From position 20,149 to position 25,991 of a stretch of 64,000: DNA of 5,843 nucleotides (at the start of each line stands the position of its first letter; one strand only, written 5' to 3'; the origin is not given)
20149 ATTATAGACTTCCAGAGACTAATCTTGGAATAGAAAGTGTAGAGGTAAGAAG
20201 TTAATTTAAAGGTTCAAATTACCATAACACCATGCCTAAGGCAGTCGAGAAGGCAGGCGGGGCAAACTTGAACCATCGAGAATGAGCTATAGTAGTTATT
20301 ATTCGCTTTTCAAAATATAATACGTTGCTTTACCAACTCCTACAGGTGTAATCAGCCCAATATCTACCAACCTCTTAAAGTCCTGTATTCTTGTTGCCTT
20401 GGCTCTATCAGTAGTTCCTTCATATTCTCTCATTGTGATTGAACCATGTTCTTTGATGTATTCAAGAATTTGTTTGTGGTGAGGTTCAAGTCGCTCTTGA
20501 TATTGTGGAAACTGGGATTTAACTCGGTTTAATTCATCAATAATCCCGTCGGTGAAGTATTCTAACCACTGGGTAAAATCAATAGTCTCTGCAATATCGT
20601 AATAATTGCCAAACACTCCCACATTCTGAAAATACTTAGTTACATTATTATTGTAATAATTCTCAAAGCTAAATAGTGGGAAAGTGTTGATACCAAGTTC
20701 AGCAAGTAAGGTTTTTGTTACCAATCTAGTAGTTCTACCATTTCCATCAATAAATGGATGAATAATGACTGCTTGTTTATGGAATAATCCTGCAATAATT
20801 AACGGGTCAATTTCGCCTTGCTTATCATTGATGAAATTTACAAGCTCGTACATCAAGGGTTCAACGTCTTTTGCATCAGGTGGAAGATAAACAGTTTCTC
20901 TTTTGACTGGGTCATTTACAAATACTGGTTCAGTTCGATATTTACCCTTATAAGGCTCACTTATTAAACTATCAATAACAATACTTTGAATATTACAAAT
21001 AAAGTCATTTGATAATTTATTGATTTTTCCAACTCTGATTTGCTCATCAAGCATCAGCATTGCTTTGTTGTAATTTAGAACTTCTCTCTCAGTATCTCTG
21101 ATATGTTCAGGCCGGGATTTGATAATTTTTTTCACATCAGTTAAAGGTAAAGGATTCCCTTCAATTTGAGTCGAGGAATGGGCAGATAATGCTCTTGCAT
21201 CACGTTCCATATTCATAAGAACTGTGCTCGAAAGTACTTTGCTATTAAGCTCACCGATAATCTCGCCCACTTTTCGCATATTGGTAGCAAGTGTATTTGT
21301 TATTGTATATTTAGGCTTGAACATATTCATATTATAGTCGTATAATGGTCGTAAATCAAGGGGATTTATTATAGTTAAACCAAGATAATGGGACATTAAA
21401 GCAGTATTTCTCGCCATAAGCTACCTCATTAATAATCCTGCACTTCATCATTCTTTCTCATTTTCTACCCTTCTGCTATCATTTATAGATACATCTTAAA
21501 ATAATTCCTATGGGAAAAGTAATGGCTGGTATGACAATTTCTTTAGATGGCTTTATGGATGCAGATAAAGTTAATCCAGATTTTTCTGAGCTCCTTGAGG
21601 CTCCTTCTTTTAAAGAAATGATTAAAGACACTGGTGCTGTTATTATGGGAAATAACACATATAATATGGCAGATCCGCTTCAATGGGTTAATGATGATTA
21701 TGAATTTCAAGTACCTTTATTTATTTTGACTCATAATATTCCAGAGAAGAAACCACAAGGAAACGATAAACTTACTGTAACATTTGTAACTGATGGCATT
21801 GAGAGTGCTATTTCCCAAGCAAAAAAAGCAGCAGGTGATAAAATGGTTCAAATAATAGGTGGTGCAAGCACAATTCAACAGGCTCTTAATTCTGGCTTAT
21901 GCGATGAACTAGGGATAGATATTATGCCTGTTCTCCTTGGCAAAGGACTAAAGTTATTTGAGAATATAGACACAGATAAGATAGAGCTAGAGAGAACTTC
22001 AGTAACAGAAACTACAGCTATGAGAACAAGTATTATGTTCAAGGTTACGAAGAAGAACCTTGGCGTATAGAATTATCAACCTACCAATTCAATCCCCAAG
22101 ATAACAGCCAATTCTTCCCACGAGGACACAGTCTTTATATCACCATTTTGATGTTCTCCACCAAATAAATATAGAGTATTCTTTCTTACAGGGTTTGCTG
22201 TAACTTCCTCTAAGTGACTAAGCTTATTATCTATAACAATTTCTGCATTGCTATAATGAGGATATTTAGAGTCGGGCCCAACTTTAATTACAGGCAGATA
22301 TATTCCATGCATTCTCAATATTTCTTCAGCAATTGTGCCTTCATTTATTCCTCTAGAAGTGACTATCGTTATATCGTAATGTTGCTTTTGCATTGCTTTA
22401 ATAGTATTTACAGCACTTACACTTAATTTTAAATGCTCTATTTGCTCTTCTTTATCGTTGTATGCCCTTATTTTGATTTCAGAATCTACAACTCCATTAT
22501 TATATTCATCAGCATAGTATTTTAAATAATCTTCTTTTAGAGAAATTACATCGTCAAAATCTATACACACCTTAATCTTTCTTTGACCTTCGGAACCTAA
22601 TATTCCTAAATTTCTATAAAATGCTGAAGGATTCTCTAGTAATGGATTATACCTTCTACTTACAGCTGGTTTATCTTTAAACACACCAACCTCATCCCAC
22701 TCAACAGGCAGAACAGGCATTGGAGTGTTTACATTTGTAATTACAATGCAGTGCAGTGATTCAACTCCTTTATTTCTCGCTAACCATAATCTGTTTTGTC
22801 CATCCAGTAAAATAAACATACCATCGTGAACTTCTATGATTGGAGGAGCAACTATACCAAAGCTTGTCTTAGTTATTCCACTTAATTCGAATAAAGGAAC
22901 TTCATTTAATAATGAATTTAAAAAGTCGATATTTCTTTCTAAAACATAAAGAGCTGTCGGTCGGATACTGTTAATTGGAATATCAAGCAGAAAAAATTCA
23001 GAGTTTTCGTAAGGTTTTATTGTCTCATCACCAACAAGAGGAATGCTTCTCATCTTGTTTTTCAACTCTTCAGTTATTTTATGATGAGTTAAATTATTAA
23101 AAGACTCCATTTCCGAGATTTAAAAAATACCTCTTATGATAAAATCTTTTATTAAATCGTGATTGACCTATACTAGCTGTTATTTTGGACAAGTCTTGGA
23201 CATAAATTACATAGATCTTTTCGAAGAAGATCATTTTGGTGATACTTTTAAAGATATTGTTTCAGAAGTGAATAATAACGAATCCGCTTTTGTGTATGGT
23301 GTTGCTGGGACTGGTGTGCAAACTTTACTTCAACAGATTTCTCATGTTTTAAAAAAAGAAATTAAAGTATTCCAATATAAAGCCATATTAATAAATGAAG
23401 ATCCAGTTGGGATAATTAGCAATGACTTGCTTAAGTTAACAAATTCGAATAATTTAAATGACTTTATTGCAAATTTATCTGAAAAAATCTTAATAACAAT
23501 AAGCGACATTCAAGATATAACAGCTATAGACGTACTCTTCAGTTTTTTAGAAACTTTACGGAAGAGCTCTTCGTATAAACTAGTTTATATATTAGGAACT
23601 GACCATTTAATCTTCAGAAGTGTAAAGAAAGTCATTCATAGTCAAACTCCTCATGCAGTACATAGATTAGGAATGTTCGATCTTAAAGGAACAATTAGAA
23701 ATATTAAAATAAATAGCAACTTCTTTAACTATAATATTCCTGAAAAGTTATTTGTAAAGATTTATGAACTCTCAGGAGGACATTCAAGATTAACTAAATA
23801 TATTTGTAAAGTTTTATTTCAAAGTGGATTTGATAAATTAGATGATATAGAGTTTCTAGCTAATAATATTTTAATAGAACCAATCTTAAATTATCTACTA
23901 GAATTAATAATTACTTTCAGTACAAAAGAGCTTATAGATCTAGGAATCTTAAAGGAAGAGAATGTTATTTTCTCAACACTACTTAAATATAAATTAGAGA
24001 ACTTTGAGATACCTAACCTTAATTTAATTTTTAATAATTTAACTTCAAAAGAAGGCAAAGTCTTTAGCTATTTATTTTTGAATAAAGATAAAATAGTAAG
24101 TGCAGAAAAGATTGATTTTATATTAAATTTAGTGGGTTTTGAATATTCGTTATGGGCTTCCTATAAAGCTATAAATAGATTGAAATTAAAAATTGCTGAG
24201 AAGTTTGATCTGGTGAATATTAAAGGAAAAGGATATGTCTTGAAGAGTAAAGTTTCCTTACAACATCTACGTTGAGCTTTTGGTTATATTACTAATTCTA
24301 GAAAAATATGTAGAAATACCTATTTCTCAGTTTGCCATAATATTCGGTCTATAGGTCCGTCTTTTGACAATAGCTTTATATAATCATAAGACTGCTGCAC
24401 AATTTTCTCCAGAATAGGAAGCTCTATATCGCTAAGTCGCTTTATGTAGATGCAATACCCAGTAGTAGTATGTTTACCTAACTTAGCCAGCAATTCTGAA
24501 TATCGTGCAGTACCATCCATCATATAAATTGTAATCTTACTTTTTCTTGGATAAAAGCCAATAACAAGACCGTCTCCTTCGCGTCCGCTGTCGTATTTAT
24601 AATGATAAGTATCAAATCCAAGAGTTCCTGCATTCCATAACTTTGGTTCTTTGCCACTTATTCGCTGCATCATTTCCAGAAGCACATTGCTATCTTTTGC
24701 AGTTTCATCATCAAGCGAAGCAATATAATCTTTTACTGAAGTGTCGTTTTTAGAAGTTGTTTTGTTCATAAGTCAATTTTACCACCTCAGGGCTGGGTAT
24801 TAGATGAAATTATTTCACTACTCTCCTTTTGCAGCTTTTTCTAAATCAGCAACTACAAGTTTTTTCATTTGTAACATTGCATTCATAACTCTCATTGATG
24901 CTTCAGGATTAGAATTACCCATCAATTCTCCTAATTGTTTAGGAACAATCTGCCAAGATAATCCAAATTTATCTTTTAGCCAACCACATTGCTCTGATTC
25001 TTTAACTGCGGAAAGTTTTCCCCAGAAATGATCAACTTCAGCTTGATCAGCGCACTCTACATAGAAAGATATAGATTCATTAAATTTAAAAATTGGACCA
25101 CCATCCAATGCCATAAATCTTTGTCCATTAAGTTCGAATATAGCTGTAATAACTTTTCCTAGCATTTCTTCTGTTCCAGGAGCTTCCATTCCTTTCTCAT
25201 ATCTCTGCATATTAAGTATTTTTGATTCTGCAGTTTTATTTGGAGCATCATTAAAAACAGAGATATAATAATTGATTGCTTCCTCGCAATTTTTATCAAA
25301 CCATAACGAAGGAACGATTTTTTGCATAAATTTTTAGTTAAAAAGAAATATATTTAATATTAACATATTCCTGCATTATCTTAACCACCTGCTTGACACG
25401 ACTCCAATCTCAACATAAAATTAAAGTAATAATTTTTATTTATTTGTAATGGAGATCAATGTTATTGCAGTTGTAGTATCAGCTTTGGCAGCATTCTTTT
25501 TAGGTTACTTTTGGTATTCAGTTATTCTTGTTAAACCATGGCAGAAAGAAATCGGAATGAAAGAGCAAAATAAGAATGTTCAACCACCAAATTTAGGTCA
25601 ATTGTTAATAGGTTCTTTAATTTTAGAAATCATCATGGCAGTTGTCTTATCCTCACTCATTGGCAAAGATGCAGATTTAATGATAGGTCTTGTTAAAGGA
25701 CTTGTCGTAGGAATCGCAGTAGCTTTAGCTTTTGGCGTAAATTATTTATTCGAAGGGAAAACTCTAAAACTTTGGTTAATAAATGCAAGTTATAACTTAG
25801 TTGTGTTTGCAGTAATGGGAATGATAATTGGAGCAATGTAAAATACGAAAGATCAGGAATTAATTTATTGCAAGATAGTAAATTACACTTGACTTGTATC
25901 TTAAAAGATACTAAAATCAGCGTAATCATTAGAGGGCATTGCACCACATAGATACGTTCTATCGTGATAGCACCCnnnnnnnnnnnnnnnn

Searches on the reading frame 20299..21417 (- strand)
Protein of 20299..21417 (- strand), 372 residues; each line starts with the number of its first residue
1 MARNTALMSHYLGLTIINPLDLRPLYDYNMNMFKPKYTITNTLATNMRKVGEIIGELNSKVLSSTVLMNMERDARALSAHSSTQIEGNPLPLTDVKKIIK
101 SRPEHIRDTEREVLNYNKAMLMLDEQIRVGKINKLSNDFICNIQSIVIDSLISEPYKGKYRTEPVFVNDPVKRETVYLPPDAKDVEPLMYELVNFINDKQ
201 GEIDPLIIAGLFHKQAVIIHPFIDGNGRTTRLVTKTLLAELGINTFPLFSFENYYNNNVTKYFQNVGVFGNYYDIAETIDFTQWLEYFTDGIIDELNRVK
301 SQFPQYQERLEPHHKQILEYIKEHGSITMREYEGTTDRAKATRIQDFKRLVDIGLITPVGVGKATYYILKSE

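Call 10: search_protein_families(library=pfam, proteins=[window:20299-21417:-], max_evalue=0.01)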
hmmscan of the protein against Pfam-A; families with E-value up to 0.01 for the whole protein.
window:20299-21417:- (372 aa): 3 families
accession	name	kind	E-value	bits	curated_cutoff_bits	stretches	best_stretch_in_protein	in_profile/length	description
PF02661.23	Fic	-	2.8e-16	60.6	24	1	135-238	2-93/93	Fic/DOC family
PF25212.1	HVO_A0114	-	0.0011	19.1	27.6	1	305-363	15-73/84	HVO_A0114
PF13784.11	Fic_N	-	0.0075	16.7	26.7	0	79-120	36-77/82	Fic/DOC family N-terminal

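Call 13: find_encoding_contigs(protein=window:20299-21417:-, flank=10000, max_places=10)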
Protein window:20299-21417:- (372 aa): no gene with exactly this product is on record in the collection.

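Call 77: search_protein_families(library=padloc, proteins=[window:20299-21417:-], max_evalue=0.001)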
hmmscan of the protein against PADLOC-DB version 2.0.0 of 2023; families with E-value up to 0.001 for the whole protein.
window:20299-21417:- (372 aa): 8 families
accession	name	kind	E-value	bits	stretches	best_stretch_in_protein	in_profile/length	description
PDLC03963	SoFic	-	7.3e-48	161.8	1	38-368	24-350/361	-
PDLC04966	PDC-S24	-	1.3e-19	68.5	1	129-244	226-342/497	-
PDLC04840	PDC-S04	-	2.5e-12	45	1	78-234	15-170/227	-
PDLC04836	PDC-S04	-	4.1e-10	37.2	1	79-238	30-188/244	-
PDLC04839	PDC-S04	-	2.3e-09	35.2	1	103-277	31-196/205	-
PDLC04837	PDC-S04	-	3.6e-07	27.7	1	80-262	31-204/234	-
PDLC04838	PDC-S04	-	1.2e-05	23.2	1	215-244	139-168/209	-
PDLC05078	PDC-S72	-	0.00028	18.1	0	218-311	185-274/377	-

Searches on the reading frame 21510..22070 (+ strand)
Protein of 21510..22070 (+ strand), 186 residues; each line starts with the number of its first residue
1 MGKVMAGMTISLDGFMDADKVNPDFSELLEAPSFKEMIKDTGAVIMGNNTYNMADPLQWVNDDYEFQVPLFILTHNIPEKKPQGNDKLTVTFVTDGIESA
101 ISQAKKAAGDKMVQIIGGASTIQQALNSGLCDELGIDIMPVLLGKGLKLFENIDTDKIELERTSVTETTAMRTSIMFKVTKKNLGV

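Call 10: search_protein_families(library=pfam, proteins=[window:21510-22070:+], max_evalue=0.01)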
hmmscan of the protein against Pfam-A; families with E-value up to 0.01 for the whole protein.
window:21510-22070:+ (186 aa): 1 family
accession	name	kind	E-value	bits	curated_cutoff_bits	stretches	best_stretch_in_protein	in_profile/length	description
PF01872.23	RibD_C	-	3.4e-15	56.8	24.1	1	3-167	2-190/197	RibD C-terminal domain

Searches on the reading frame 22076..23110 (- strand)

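Call 10: search_protein_families(library=pfam, proteins=[window:22076-23110:-], max_evalue=0.01)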
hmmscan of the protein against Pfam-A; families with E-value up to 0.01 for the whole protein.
window:22076-23110:- (344 aa): 2 families
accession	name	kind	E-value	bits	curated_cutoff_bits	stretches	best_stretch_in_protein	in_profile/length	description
PF24392.2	Parb-CE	-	0.00015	22.2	23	1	15-117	1-119/147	ParB CE domain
PF13419.12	HAD_2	-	0.0078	16.8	23.8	0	194-268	47-116/178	Haloacid dehalogenase-like hydrolase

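Call 77: search_protein_families(library=padloc, proteins=[window:22076-23110:-], max_evalue=0.001)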
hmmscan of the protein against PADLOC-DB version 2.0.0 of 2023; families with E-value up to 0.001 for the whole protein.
window:22076-23110:- (344 aa): 0 families

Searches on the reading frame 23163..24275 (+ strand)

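Call 11: search_protein_families(library=pfam, proteins=[window:23163-24275:+], max_evalue=0.01)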
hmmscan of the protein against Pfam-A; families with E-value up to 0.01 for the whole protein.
window:23163-24275:+ (370 aa): 1 family
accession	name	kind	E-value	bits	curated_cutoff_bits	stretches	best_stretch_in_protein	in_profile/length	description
PF03542.21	Tuberin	-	0.0001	22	27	1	60-162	150-253/347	Tuberin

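Call 77: search_protein_families(library=padloc, proteins=[window:23163-24275:+], max_evalue=0.001)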
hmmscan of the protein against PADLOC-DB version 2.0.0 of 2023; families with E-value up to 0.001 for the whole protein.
window:23163-24275:+ (370 aa): 0 families

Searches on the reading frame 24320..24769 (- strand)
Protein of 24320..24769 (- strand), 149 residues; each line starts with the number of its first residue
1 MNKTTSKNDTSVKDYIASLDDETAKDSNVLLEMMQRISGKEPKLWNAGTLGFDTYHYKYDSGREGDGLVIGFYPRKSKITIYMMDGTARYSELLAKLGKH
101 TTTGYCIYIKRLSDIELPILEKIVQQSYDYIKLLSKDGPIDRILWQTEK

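Call 11: search_protein_families(library=pfam, proteins=[window:24320-24769:-], max_evalue=0.01)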
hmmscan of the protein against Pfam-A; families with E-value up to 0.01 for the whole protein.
window:24320-24769:- (149 aa): 1 family
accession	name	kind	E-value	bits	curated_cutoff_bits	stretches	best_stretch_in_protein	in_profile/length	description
PF08818.16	DUF1801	-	2.7e-08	34.5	27.2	1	45-127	18-84/85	Domain of unknown function (DU1801)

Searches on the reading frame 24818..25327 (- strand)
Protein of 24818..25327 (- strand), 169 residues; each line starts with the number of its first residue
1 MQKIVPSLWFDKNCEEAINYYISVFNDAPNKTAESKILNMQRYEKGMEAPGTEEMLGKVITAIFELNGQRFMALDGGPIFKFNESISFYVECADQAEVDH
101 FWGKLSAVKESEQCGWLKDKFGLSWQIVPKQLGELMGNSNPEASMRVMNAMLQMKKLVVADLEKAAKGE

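Call 11: search_protein_families(library=pfam, proteins=[window:24818-25327:-], max_evalue=0.01)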
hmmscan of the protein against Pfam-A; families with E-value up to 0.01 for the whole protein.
window:24818-25327:- (169 aa): 1 family
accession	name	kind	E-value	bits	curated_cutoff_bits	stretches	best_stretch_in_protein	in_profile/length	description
PF06983.19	3-dmu-9_3-mt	-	3.6e-40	137.5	24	1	2-128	1-116/116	3-demethylubiquinone-9 3-methyltransferase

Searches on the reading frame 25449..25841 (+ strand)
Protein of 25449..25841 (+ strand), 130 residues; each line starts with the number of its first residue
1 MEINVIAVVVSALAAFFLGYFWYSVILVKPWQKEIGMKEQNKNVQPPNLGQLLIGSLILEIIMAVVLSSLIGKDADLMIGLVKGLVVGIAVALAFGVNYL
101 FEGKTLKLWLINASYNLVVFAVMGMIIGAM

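Call 11: search_protein_families(library=pfam, proteins=[window:25449-25841:+], max_evalue=0.01)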
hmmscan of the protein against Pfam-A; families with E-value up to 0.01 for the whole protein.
window:25449-25841:+ (130 aa): 1 family
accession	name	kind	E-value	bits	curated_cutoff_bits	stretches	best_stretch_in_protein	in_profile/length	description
PF08570.15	DUF1761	-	2.3e-21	76.8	31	1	6-128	1-123/123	Protein of unknown function (DUF1761)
